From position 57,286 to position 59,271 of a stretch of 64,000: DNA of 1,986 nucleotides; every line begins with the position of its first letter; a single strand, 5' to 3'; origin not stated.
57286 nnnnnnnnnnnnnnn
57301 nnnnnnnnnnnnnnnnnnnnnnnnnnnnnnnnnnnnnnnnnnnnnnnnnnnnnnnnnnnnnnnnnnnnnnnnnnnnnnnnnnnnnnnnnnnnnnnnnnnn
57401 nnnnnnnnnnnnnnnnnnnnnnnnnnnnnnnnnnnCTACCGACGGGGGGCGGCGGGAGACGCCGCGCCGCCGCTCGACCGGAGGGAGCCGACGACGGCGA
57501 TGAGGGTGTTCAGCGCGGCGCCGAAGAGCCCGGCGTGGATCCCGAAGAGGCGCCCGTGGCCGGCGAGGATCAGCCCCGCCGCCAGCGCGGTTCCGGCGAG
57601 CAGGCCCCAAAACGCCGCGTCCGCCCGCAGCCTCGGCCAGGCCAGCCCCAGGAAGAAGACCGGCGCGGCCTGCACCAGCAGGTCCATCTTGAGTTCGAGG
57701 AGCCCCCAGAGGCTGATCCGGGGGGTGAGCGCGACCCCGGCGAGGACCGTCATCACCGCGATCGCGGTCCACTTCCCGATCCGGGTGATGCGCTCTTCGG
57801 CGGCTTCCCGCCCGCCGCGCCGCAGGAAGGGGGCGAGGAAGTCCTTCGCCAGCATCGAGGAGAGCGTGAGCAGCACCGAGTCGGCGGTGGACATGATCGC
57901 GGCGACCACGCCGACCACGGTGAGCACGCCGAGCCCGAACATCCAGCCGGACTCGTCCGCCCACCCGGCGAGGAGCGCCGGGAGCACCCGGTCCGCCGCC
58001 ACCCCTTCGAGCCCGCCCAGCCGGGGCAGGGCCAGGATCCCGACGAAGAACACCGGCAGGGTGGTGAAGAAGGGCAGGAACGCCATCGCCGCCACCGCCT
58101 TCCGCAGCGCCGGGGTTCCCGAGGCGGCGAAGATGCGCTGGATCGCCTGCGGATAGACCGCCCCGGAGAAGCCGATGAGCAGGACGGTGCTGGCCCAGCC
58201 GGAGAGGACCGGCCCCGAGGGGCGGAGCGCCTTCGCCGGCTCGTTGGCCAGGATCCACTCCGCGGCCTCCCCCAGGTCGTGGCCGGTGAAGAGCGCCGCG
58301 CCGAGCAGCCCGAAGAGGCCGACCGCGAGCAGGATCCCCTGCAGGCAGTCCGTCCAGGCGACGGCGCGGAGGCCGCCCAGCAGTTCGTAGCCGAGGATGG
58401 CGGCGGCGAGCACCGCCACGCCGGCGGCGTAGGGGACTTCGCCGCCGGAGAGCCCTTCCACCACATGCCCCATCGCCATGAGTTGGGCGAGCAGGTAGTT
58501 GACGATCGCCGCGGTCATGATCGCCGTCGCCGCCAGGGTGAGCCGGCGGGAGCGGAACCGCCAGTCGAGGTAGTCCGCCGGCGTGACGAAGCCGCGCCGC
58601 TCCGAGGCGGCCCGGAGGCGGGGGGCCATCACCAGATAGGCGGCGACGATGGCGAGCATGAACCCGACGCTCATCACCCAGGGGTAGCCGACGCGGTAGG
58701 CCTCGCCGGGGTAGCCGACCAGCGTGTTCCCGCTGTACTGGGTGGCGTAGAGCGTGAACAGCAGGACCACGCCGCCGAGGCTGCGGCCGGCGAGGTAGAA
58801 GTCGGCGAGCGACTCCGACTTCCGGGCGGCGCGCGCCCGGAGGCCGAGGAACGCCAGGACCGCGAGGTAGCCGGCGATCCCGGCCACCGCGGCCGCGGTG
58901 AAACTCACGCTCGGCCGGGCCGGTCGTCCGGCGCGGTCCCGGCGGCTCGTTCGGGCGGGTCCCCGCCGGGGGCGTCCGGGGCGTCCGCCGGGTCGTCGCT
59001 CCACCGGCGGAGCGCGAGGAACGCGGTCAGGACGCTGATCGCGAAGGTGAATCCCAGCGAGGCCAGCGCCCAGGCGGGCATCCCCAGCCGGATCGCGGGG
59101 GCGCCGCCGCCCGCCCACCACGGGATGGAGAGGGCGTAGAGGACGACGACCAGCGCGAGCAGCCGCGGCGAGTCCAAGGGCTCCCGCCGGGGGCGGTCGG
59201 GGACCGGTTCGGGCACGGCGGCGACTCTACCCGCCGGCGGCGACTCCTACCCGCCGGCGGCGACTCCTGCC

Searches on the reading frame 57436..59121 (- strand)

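Call 52: search_protein_families(library=pfam, proteins=[window:57436-59121:-], max_evalue=0.001)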
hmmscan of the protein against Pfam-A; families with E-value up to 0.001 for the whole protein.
window:57436-59121:- (561 aa): 1 family
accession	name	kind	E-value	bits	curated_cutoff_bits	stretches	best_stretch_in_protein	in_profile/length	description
PF00474.23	SSF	-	4e-41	141.7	22.8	1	108-510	1-406/406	Sodium:solute symporter family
